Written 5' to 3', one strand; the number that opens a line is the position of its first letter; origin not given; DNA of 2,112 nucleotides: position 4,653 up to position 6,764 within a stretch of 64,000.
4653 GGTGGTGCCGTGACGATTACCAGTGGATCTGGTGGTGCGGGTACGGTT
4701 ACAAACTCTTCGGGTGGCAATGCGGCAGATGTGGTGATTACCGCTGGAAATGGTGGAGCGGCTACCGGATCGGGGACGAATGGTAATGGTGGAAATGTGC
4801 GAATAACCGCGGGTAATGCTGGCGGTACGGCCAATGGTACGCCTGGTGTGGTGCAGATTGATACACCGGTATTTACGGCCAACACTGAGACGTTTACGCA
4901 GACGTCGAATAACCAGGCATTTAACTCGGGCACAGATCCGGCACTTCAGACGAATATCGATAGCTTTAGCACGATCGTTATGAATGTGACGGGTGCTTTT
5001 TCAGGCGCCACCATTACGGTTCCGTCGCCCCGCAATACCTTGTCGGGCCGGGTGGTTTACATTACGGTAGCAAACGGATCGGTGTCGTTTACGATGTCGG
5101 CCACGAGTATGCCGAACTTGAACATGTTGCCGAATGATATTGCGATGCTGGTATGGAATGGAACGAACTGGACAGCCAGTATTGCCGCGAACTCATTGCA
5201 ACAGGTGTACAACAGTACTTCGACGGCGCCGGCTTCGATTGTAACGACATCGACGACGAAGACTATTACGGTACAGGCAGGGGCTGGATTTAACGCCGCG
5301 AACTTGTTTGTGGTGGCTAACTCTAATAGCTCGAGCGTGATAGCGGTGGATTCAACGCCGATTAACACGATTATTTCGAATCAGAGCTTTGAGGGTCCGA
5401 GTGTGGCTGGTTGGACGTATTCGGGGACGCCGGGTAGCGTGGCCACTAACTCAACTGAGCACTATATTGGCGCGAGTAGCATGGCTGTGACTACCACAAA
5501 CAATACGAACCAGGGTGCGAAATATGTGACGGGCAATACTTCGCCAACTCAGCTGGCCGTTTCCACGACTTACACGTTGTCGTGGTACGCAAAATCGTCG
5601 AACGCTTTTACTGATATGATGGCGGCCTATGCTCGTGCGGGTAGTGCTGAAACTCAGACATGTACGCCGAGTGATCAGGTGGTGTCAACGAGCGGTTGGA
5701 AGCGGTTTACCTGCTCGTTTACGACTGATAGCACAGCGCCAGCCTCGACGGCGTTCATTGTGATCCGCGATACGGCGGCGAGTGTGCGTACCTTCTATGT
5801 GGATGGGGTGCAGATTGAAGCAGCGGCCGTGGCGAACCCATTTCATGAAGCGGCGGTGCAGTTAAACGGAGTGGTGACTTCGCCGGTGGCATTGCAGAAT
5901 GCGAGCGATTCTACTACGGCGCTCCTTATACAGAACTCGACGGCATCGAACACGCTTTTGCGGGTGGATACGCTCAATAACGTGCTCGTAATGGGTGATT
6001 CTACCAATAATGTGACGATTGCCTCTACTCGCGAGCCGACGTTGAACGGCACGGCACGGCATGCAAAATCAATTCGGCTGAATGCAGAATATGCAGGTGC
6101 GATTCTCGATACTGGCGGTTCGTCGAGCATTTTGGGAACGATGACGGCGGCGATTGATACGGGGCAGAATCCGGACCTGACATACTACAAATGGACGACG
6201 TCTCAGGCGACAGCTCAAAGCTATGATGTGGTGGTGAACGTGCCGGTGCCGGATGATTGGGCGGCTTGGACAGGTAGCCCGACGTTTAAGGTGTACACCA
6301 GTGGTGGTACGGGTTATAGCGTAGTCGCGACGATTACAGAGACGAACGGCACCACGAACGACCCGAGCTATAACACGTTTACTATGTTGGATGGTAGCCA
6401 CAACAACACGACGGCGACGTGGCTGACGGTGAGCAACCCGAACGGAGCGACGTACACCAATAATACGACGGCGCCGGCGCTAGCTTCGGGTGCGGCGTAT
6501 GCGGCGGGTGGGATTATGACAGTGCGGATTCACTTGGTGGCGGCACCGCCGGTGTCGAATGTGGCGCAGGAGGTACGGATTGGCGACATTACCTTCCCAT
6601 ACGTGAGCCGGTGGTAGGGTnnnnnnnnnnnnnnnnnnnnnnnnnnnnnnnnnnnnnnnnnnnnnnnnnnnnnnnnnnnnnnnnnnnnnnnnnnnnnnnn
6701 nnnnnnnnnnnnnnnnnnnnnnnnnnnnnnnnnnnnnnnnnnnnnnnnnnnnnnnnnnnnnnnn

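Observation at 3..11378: Two giant genes of more than 11 kb in tandem with a 4-nt gap: a T/G/S-rich CBM-bearing protein and a Kelch propeller protein of more than 20 repeats.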

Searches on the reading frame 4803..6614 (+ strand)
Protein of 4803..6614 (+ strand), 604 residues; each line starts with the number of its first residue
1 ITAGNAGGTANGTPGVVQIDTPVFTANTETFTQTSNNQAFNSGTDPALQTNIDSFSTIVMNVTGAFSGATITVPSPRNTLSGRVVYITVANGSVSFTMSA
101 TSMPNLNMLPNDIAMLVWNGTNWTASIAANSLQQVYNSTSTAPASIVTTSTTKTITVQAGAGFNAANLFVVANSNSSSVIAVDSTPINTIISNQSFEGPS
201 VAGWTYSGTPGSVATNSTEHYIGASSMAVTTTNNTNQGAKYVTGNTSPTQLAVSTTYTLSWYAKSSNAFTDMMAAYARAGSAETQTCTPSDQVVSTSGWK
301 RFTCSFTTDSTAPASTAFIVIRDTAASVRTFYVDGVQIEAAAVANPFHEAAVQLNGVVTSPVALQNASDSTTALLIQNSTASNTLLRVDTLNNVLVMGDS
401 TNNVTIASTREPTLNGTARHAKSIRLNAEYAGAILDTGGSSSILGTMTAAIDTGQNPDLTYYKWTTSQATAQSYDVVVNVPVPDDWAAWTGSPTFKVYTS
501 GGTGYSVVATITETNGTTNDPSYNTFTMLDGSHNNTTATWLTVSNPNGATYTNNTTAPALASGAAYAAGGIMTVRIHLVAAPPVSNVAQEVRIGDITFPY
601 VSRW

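Call 28: find_homologous_proteins(query=window:4803-6614:+, max_evalue=0.00001)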
Query window:4803-6614:+ (604 aa): 17 proteins with E <= 0.00001 among 8000 candidates.
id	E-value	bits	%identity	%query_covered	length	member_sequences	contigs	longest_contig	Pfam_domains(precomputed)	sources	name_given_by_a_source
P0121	4.0e-66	242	37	82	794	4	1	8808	-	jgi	-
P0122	1.0e-65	241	36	96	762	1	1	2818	-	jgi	jgi:hypothetical protein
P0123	4.2e-47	179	35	83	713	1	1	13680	-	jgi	jgi:hypothetical protein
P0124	2.5e-44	170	47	40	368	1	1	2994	-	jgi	jgi:hypothetical protein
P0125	4.3e-31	127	32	38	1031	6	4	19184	PF02018.24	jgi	jgi:hypothetical protein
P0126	6.9e-24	103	31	77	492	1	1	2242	-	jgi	jgi:hypothetical protein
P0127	1.3e-19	89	37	39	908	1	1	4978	-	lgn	-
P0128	2.3e-17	81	29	80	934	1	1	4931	-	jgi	jgi:hypothetical protein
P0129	3.3e-17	81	38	35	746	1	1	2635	PF25692.2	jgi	jgi:hypothetical protein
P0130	1.8e-13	68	34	41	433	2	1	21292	-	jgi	jgi:hypothetical protein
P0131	1.4e-12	65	39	35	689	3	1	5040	-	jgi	jgi:hypothetical protein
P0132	7.4e-12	63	34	38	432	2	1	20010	-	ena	-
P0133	1.9e-11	62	34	38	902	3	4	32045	-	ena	-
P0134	2.3e-10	58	49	11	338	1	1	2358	PF13964.13,PF24681.2,PF13415.13,PF01344.32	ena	-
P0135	4.2e-8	51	32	40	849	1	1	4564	-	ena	-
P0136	4.5e-8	51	37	39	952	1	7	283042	PF13229.13,PF12708.13,PF05048.20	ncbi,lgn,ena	-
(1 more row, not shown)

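Call 41: find_encoding_contigs(protein=P0123, flank=8000, max_places=2)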
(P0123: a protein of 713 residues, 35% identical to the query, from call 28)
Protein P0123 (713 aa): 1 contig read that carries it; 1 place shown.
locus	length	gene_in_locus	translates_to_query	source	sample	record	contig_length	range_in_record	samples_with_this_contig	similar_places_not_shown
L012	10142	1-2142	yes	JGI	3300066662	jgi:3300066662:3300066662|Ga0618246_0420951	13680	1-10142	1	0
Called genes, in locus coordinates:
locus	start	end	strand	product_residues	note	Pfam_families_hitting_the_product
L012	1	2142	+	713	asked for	?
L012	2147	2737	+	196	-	-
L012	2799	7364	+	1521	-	PF01344:Kelch_1 (faint), PF24681:Kelch_KLHDC2_KLHL20_DRC7 (weak), PF24981:Beta-prop_ATRN-LZTR1 (faint), PF25210:Kelch_FKB95 (faint), PF13415:Beta-prop_FBX42 (weak), PF24681:Kelch_KLHDC2_KLHL20_DRC7 (weak)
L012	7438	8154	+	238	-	PF01797:Y1_Tnp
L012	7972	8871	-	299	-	-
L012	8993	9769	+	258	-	-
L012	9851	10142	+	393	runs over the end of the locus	-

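Call 42: find_encoding_contigs(protein=P0125, flank=8000, max_places=2)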
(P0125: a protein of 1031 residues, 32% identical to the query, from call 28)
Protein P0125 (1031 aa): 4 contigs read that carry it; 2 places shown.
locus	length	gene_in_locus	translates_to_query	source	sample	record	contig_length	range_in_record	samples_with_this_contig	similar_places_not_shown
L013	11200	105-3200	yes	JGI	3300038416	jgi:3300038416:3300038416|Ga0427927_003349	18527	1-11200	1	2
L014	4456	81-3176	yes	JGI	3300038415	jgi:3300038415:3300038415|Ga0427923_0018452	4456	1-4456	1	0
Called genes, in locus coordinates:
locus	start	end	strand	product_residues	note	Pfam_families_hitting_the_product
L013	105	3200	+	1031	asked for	PF02018:CBM_4_9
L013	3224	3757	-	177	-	-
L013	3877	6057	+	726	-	PF16656:Pur_ac_phosph_N (weak), PF19077:Big_13 (faint), PF13620:CarboxypepD_reg (weak), PF00578:AhpC-TSA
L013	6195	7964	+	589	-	PF14827:dCache_3, PF17203:sCache_3_2 (faint), PF17201:Cache_3-Cache_2, PF17202:sCache_3_3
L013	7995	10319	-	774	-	PF00672:HAMP, PF00512:HisKA, PF02518:HATPase_c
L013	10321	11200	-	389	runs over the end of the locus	PF13379:NMT1_2 (faint), PF09084:NMT1, PF12974:Phosphonate-bd (weak)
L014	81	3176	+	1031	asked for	PF02018:CBM_4_9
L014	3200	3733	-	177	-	-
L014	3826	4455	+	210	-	?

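Call 72: find_encoding_contigs(protein=P0136, flank=8000, max_places=1)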
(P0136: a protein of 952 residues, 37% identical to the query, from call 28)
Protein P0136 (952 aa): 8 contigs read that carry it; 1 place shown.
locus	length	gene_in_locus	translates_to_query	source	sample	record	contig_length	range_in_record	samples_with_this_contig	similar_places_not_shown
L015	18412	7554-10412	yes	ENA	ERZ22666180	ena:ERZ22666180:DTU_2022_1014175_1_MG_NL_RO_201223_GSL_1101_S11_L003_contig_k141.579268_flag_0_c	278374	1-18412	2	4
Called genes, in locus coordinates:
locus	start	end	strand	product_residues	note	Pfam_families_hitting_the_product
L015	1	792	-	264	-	?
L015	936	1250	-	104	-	PF02823:ATP-synt_DE_N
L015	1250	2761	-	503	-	PF00006:ATP-synt_ab, PF22919:ATP-synt_VA_C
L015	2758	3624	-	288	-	PF00231:ATP-synt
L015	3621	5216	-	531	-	PF00006:ATP-synt_ab, PF00306:ATP-synt_ab_C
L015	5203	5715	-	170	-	PF00213:OSCP (weak)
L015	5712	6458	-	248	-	-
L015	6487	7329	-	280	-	-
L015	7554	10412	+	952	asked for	PF12708:Pect-lyase_RHGA_epim, PF05048:NosD, PF13229:Beta_helix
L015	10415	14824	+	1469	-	PF13964:Beta-prop_Calicin (faint), PF24981:Beta-prop_ATRN-LZTR1 (faint), PF25210:Kelch_FKB95 (faint), PF24681:Kelch_KLHDC2_KLHL20_DRC7, PF01344:Kelch_1 (weak), PF13415:Beta-prop_FBX42, PF24681:Kelch_KLHDC2_KLHL20_DRC7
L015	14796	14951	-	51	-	-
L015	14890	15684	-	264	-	PF01471:PG_binding_1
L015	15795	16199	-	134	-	-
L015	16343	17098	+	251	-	-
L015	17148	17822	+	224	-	-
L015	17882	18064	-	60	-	-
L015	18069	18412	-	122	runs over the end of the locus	PF01641:SelR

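Call 73: find_encoding_contigs(protein=P0130, flank=8000, max_places=1)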
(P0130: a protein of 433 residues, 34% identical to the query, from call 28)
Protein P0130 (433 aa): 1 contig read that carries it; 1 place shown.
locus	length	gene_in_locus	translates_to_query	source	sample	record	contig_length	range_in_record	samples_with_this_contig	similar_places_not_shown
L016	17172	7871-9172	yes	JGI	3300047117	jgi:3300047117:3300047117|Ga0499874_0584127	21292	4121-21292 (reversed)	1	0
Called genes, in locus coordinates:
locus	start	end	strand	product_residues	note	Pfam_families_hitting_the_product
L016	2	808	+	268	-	?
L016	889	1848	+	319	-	-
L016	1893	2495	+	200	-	-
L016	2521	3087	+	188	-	PF00702:Hydrolase, PF13419:HAD_2, PF13242:Hydrolase_like (weak)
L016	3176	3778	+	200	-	-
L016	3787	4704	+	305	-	-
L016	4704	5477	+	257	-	PF17957:Big_7 (weak)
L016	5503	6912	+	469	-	PF13385:Laminin_G_3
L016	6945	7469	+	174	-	-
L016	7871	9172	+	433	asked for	-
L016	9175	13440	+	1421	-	PF24981:Beta-prop_ATRN-LZTR1, PF24681:Kelch_KLHDC2_KLHL20_DRC7, PF13415:Beta-prop_FBX42, PF24681:Kelch_KLHDC2_KLHL20_DRC7, PF13415:Beta-prop_FBX42, PF24681:Kelch_KLHDC2_KLHL20_DRC7, PF24681:Kelch_KLHDC2_KLHL20_DRC7, PF13415:Beta-prop_FBX42, +7 more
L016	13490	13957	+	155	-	-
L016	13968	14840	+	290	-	PF01149:Fapy_DNA_glyco, PF06831:H2TH, PF06827:zf-FPG_IleRS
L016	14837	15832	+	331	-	PF20990:DUF2207_C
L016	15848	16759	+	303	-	PF06144:DNA_pol3_delta, PF21694:DNA_pol3_delta_C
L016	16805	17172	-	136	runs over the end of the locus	PF01649:Ribosomal_S20p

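Call 74: find_encoding_contigs(protein=P0133, flank=8000, max_places=1)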
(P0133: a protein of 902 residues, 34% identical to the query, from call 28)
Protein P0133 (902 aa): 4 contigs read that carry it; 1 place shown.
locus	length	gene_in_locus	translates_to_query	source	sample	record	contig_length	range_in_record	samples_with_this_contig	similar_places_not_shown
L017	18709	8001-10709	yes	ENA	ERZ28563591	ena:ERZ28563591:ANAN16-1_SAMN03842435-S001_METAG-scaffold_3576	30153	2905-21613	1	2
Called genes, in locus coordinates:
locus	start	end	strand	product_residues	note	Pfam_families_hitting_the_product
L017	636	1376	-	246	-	PF01209:Ubie_methyltran (weak), PF13489:Methyltransf_23, PF02353:CMAS, PF05175:MTS (weak), PF13847:Methyltransf_31, PF08241:Methyltransf_11, PF08242:Methyltransf_12, PF13649:Methyltransf_25, +3 more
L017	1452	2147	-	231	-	PF12728:HTH_17, PF13411:MerR_1, PF00376:MerR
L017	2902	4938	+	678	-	PF12728:HTH_17, PF02743:dCache_1, PF22673:MCP-like_PDC_1 (weak)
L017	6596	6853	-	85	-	-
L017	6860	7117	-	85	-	-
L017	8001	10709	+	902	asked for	-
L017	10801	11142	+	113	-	-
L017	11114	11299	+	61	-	-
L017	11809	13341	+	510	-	-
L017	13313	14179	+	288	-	PF22173:APH-like_N (faint)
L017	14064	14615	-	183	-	-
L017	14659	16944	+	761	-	PF19077:Big_13 (faint), PF16656:Pur_ac_phosph_N (weak), PF00578:AhpC-TSA (weak), PF08534:Redoxin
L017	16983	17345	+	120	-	PF05635:23S_rRNA_IVP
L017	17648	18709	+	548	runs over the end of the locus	PF02743:dCache_1 (faint), PF14827:dCache_3, PF17203:sCache_3_2 (weak), PF17201:Cache_3-Cache_2, PF17202:sCache_3_3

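Call 91: search_protein_families(library=phrogs, proteins=[window:4803-6614:+], max_evalue=0.001)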
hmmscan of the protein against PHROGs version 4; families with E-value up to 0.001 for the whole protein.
window:4803-6614:+ (604 aa): 0 families

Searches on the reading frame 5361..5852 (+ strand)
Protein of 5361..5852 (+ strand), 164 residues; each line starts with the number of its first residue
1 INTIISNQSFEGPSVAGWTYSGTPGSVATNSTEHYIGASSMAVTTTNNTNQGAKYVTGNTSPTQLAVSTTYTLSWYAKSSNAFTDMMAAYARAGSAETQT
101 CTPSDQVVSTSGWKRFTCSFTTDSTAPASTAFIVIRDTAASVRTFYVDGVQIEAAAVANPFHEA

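Call 9: search_protein_families(library=pfam, proteins=[window:5361-5852:+], max_evalue=10)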
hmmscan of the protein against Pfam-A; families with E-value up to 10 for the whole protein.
seq(164 aa): 2 families
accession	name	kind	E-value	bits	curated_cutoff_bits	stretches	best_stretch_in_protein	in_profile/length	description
PF02018.23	CBM_4_9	-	6e-12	46.5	25.9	1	3-129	2-125/136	Carbohydrate binding domain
PF02605.20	PsaL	-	0.00036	20.6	25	1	52-137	69-147/150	Photosystem I reaction centre subunit XI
